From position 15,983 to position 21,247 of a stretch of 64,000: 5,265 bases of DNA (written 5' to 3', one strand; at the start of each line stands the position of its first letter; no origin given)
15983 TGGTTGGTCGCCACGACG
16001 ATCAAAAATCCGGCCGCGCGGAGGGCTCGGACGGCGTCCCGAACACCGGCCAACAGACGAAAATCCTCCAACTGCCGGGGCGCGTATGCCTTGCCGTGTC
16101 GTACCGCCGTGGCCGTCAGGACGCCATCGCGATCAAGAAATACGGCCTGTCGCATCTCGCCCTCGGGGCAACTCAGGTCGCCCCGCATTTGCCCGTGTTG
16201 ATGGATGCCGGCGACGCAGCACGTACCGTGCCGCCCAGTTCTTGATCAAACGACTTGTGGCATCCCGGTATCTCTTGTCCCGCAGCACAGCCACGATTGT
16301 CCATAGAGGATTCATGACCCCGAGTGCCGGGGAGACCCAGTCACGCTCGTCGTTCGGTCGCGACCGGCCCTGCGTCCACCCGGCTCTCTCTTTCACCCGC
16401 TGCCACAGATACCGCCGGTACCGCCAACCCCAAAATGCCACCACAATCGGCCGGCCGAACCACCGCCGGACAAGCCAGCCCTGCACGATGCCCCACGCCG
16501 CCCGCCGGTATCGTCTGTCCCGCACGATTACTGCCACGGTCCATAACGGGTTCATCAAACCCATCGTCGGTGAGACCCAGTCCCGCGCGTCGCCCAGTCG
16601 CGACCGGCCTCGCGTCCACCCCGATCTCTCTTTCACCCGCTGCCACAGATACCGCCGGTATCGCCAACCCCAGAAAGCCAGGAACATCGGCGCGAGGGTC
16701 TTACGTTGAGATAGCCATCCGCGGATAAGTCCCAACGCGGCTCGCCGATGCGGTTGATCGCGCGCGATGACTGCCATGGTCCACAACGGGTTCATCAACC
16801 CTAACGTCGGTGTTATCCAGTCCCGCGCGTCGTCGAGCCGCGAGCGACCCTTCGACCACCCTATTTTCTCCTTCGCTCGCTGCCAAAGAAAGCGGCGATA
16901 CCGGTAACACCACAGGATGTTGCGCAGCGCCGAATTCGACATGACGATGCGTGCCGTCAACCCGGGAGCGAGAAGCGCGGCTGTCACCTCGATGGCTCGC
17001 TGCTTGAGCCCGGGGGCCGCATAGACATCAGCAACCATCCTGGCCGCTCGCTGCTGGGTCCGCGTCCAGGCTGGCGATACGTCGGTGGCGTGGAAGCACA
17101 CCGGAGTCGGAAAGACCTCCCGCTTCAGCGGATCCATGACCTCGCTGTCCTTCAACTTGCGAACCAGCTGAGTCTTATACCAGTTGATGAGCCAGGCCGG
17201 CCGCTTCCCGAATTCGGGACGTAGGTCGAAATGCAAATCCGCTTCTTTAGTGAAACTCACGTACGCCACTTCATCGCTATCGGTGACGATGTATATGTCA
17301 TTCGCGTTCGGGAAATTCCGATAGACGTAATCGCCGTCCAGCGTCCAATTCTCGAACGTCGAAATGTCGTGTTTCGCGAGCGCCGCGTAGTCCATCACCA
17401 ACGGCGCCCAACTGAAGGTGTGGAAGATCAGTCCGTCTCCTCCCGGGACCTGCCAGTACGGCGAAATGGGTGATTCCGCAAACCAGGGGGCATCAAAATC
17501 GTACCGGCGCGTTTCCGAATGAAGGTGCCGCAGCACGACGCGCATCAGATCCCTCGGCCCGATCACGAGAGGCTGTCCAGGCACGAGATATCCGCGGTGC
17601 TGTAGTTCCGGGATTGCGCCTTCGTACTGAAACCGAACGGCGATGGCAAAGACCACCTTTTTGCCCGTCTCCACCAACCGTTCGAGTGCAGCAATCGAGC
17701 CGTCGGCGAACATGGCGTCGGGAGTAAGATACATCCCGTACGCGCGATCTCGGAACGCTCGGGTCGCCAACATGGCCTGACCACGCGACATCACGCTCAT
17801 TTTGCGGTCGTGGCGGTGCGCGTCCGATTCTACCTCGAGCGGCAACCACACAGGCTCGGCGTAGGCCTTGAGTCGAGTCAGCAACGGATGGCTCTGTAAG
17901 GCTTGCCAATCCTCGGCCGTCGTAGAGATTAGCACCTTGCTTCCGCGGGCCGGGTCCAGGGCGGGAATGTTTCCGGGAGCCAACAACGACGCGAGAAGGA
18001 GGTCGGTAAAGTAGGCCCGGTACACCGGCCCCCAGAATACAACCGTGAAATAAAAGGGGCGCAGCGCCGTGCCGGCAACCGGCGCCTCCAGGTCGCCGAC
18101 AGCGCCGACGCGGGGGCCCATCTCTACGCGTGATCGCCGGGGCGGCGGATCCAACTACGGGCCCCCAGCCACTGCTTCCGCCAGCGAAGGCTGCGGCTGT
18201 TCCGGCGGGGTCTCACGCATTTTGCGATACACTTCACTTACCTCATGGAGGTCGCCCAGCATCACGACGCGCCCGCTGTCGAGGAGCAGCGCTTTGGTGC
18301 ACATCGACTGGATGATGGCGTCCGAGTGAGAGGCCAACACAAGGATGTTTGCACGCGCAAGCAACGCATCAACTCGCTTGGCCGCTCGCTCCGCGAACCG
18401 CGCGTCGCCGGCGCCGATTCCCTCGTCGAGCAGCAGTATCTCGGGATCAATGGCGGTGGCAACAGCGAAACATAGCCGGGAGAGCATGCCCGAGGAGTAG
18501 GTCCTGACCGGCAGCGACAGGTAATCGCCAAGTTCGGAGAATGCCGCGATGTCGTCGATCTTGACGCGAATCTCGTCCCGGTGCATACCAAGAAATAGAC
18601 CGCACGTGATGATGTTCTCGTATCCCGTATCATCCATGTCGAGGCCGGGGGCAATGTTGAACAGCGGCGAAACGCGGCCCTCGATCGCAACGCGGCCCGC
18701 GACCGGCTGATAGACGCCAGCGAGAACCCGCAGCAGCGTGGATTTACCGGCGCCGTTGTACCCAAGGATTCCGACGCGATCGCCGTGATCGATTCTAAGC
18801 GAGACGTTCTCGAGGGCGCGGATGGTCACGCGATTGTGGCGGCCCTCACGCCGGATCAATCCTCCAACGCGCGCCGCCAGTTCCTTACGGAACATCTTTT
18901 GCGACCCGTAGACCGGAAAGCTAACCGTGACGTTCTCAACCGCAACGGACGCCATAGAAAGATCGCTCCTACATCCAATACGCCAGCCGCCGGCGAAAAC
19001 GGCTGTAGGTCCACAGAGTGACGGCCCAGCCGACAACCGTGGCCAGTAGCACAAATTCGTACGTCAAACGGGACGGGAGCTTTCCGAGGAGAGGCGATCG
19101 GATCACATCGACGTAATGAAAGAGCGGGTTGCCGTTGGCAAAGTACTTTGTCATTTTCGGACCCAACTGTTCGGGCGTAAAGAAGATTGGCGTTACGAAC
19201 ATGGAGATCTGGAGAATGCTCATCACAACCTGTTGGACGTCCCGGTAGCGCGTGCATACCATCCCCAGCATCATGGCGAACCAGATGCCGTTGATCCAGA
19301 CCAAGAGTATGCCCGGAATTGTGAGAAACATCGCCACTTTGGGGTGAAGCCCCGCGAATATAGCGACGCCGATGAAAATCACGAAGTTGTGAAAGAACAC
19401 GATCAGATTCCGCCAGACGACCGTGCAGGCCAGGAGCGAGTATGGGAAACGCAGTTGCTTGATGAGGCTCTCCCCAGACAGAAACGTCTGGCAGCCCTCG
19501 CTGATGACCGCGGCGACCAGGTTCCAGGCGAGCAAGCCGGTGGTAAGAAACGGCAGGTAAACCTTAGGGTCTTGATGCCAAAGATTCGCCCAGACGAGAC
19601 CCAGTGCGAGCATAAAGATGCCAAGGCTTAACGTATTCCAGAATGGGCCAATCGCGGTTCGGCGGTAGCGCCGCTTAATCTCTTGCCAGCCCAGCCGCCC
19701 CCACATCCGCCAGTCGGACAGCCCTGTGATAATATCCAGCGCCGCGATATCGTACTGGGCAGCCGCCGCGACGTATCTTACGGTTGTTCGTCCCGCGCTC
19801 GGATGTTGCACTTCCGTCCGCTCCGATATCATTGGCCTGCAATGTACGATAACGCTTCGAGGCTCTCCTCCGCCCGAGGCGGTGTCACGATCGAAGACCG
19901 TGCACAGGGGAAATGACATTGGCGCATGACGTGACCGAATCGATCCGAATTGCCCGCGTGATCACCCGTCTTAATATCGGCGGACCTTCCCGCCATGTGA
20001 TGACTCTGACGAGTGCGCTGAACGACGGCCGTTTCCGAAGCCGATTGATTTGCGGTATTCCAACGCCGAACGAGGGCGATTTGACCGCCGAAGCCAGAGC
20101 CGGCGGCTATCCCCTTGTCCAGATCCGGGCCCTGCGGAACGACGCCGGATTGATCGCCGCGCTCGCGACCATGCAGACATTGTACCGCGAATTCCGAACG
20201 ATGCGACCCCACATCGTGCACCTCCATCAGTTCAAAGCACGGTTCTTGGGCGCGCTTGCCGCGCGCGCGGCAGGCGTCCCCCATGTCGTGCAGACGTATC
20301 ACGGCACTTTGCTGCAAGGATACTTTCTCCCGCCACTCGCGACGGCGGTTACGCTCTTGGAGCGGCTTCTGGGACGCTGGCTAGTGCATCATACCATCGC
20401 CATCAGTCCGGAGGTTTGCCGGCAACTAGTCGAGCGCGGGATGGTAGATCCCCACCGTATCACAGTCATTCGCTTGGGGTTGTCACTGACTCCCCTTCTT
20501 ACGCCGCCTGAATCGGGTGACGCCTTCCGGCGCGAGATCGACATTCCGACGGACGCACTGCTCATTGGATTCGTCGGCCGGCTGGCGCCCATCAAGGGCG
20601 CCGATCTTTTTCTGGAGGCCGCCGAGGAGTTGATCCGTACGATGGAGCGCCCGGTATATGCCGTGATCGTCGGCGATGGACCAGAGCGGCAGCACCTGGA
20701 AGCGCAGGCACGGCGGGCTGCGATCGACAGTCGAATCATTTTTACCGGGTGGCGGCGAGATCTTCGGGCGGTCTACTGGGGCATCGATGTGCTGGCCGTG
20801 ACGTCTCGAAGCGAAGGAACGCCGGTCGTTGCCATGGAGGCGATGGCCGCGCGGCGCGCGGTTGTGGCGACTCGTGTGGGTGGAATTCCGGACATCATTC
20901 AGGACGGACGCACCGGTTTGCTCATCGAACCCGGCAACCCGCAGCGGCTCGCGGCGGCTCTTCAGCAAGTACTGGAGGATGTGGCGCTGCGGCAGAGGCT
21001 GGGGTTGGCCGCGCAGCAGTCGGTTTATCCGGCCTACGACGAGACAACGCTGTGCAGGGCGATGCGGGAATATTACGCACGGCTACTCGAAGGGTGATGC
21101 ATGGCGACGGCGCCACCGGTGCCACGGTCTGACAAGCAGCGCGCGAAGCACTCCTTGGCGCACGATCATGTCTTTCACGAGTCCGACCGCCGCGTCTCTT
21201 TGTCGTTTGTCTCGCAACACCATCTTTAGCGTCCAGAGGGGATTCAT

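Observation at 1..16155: A 16-gene, single-strand operon that looks built to make a heavily decorated higher-carbon (C7/C8) nucleotide sugar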

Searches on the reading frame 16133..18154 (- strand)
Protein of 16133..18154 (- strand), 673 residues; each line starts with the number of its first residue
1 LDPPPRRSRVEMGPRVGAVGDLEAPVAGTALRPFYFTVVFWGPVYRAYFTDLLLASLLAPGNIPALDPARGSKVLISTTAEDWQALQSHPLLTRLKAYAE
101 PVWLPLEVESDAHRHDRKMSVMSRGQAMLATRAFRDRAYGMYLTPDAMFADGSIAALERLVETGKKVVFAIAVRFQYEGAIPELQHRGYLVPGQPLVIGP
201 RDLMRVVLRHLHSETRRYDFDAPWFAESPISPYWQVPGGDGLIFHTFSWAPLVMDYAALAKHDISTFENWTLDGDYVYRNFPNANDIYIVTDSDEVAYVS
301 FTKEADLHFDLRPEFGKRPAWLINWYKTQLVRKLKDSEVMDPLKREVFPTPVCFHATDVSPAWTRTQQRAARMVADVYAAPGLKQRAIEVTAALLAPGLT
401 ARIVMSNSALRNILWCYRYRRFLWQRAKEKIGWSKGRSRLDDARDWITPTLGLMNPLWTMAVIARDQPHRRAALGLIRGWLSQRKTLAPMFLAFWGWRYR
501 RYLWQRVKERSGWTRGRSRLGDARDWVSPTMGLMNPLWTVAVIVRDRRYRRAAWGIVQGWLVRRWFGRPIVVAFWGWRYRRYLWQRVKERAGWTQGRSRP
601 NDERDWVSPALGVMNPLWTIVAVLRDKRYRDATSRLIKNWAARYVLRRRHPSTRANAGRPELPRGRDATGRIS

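Call 6: search_protein_families(library=pfam, proteins=[window:16133-18154:-])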
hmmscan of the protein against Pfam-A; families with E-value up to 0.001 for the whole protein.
window:16133-18154:- (673 aa): 0 families

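Call 15: search_protein_families(library=ncbifam, max_evalue=0.00001, proteins=[window:16133-18154:-])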
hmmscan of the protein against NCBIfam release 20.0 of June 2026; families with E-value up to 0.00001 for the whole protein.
window:16133-18154:- (673 aa): 0 families

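Call 51: search_solved_structures(query=window:16133-18154:-, max_evalue=1)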
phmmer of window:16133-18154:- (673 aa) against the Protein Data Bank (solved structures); distinct sequences matched with E-value up to 1: 0.

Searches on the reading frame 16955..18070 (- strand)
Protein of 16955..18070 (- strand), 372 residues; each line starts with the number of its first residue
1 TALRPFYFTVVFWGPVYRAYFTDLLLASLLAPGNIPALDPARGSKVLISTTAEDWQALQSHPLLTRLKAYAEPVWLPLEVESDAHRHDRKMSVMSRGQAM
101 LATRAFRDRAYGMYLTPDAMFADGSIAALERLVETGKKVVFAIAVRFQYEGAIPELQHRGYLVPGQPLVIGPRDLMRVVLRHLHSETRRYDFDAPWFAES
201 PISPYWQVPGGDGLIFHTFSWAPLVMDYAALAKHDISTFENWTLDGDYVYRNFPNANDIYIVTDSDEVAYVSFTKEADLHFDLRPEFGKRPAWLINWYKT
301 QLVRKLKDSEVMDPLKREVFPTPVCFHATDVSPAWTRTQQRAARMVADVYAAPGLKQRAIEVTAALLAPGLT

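Call 57: find_homologous_proteins(query=window:16955-18070:-, max_evalue=0.00001)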
Query window:16955-18070:- (372 aa): 219 proteins with E <= 0.00001 among 6243 candidates; the best 120 are listed.
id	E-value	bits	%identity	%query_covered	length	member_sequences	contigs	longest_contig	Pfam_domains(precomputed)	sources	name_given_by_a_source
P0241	7.5e-188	642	74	99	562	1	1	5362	-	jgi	jgi:hypothetical protein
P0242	2.4e-165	568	64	99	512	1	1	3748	-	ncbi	-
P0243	3.3e-164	564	65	96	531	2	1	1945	-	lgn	-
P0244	8.8e-160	550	61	99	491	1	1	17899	-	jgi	jgi:hypothetical protein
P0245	9.4e-160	550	61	100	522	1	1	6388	-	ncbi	-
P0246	1.5e-159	549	62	99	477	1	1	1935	-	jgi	-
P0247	4.7e-158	544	60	100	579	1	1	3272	-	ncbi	-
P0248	1.2e-157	543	61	99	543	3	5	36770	-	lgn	-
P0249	1.5e-152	526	61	99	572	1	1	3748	-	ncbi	-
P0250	5.7e-151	521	59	99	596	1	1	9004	-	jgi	jgi:hypothetical protein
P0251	1.7e-150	519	60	99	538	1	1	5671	-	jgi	jgi:hypothetical protein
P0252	2.8e-150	519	59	100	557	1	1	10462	-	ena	-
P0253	6.4e-150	517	59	99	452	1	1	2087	-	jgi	jgi:hypothetical protein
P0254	1.4e-148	513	59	99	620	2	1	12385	-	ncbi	-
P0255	5.2e-145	501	58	100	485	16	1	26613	-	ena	-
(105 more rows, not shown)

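Call 66: predict_structure(alignment_id=A2)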
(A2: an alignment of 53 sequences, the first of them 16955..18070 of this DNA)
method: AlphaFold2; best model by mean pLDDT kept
length: 372 residues; sequences in the alignment: 53
mean_pLDDT: 95.4   pTM: 0.92
mean pLDDT of the five models: 95.4, 95.2, 94.9, 94.7, 94.2
residues with pLDDT >= 90: 327; 70-90: 43; 50-70: 2; < 50: 0
segments of 3 or more residues with pLDDT < 50: none
pLDDT, mean of each block of 10 residues (from residue 1): 92 97 98 92 97 98 98 97 83 95 98 97 98 97 98 98 98 98 98 97 96 95 97 96 90 97 98 97 92 94 97 96 97 96 98 91 85 67
secondary structure, 60 per line:
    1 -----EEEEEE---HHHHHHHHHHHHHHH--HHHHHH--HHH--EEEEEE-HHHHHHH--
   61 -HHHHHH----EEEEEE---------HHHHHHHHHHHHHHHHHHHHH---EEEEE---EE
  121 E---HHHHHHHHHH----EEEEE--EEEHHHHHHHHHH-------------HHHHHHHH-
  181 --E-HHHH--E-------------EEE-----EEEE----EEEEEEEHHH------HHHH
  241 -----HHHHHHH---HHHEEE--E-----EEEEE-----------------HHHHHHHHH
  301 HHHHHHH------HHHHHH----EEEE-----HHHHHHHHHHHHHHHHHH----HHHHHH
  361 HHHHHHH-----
elements in order: E6-11 H15-29 H32-37 E45-50 H52-58 H62-67 E72-77 H87-107 E111-115 E119-121 H125-134 E139-143 E146-148 H149-158 H172-179 H185-188 E205-207 E213-216 E221-227 H237-240 H246-252 E259-261 E270-274 H292-307 H314-319 E324-327 H333-350 H355-367

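Call 68: fold_search(model_id=the predicted structure, library=pdb)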
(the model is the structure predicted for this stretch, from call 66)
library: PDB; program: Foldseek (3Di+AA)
matches with E <= 10: 1350; with E <= 0.001: 135
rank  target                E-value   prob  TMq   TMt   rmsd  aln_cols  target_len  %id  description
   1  1h7q                  1.4e-05  1.00  0.26  0.37   4.8       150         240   13  dTDP-MANGANESE COMPLEX OF SPSA FROM BACILLUS SUBTILIS (released 2001-12-13)
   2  1h7l                  1.5e-05  1.00  0.27  0.40   4.3       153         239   12  dTDP-MAGNESIUM COMPLEX OF SPSA FROM BACILLUS SUBTILIS (released 2001-12-13)
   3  1qg8                  2.0e-05  1.00  0.26  0.38   4.7       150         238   13  NATIVE (MAGNESIUM-CONTAINING) SPSA FROM BACILLUS SUBTILIS (released 2000-04-21)
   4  1fo8                  3.9e-05  1.00  0.25  0.28   5.4       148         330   11  CRYSTAL STRUCTURE OF N-ACETYLGLUCOSAMINYLTRANSFERASE I (released 2001-04-25)
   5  1foa                  4.2e-05  1.00  0.25  0.27   5.5       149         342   12  CRYSTAL STRUCTURE OF N-ACETYLGLUCOSAMINYLTRANSFERASE I (released 2001-05-16)
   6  9omk_B                5.7e-05  1.00  0.34  0.47   9.8       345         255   11  WrtF fucosyltransferase - trisaccharide acceptor (released 2025-10-29)
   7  9omm_B                8.6e-05  1.00  0.35  0.46   9.8       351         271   12  WrtF fucosyltransferase - tetrasaccharide product (released 2025-10-29)
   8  9jn3_A                9.2e-05  1.00  0.39  0.47  11.4       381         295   10  Crystal structure of AvpGT in complex with Ara-A (released 2025-01-29)
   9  9u7i_A                9.8e-05  1.00  0.27  0.20   4.9       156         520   15  Dimer structure of a glycosyltransferase (released 2026-04-01)
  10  1fo9                  1.0e-04  1.00  0.26  0.28   5.4       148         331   12  CRYSTAL STRUCTURE OF N-ACETYLGLUCOSAMINYLTRANSFERASE I (released 2001-04-25)
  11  8yrl_A                1.2e-04  0.85  0.25  0.21  19.7       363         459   11  Crystal structure of Aspergillus fumigatus Galactofuranosylransferase (AfGfsA) in complex with UDP and galactofuranose (released 2024-10-30)
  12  8bz6_B                1.3e-04  1.00  0.37  0.25  11.8       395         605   11  Crystal structure of the L. monocytogenes RmlT in complex with UDP-glucose (released 2023-12-27)
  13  9omn_B                1.3e-04  1.00  0.34  0.44   9.6       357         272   11  WrtF fucosyltransferase - GDP-2-deoxy-2-fluoro-beta-L-fucose (released 2025-10-29)
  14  9omh_D                1.4e-04  1.00  0.33  0.44  10.4       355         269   10  WrtF fucosyltransferase - Apo (released 2025-10-29)
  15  9jma_A                1.6e-04  1.00  0.39  0.46  13.0       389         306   12  Crystal structure of glycosyltransferase AvpGT (released 2025-01-29)
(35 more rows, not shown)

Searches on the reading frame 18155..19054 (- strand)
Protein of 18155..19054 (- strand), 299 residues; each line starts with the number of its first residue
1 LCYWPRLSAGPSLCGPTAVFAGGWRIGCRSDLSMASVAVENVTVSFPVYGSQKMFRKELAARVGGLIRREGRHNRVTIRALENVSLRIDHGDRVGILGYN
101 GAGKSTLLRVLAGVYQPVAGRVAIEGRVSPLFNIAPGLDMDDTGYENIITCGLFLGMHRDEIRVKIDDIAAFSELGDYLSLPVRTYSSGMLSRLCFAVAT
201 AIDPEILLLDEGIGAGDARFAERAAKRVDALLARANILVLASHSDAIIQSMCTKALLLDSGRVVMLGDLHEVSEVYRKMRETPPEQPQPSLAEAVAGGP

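Call 6: search_protein_families(library=pfam, proteins=[window:18155-19054:-])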
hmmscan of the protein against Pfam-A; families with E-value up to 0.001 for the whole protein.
window:18155-19054:- (299 aa): 2 families
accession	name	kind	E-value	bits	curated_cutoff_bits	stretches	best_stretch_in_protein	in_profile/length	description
PF00005.33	ABC_tran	-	7.3e-20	72.4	25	1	81-211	1-134/137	ABC transporter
PF13304.12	AAA_21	-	3.8e-05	24.3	27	0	95-140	3-51/304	AAA domain, putative AbiEii toxin, Type IV TA system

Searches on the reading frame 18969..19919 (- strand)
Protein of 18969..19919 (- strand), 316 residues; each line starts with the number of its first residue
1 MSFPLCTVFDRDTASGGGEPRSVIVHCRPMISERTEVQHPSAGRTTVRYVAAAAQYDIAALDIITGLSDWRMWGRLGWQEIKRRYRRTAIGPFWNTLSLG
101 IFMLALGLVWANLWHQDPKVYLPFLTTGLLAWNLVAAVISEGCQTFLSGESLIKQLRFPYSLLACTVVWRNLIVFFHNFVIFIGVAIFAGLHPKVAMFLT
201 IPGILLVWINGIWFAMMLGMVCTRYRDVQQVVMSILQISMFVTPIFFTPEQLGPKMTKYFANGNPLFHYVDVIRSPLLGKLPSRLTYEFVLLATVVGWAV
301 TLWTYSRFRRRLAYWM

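Call 6: search_protein_families(library=pfam, proteins=[window:18969-19919:-])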
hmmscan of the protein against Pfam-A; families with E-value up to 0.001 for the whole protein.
window:18969-19919:- (316 aa): 2 families
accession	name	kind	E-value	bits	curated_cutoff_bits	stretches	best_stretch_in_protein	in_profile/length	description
PF01061.29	ABC2_membrane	-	5.4e-18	65.7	26.9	1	76-276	6-209/211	ABC-2 type transporter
PF12698.13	ABC2_membrane_3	-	0.00068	19.3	31.6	0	173-293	216-335/347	ABC-2 family transporter protein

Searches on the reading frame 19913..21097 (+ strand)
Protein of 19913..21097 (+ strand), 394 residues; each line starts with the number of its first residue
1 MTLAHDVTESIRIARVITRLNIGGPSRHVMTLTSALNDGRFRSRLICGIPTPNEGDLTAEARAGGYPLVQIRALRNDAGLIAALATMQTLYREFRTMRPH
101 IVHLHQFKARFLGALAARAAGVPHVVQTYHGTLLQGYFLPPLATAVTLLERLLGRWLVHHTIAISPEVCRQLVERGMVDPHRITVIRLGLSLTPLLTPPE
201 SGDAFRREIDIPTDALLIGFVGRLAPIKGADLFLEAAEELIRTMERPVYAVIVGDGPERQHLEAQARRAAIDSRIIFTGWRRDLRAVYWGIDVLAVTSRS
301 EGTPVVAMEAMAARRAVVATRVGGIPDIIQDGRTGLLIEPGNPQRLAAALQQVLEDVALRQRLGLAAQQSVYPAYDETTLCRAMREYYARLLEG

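Call 10: search_protein_families(library=pfam, proteins=[window:19913-21097:+])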
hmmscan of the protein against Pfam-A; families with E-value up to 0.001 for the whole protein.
window:19913-21097:+ (394 aa): 7 families
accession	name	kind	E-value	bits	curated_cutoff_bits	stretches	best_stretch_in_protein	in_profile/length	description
PF13692.12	Glyco_trans_1_4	-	4.4e-40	137.7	27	1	217-356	3-142/142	Glycosyl transferases group 1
PF00534.26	Glycos_transf_1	-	2.9e-39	134.8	26.4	1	204-369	4-171/172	Glycosyl transferases group 1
PF13439.12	Glyco_transf_4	-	1.9e-20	74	28.5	1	22-190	1-166/170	Glycosyltransferase Family 4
PF13579.12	Glyco_trans_4_4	-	7.5e-19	69.1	29.7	1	23-189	1-158/158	Glycosyl transferase 4-like domain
PF13477.12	Glyco_trans_4_2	-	5.9e-08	33.4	23.4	1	56-132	36-109/139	Glycosyl transferase 4-like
PF20706.3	GT4-conflict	-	2.7e-07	30.3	26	1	193-359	178-360/385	Family 4 Glycosyltransferase in conflict systems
PF13524.12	Glyco_trans_1_2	-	0.00046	20.6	25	1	267-372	11-130/144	Glycosyl transferase-like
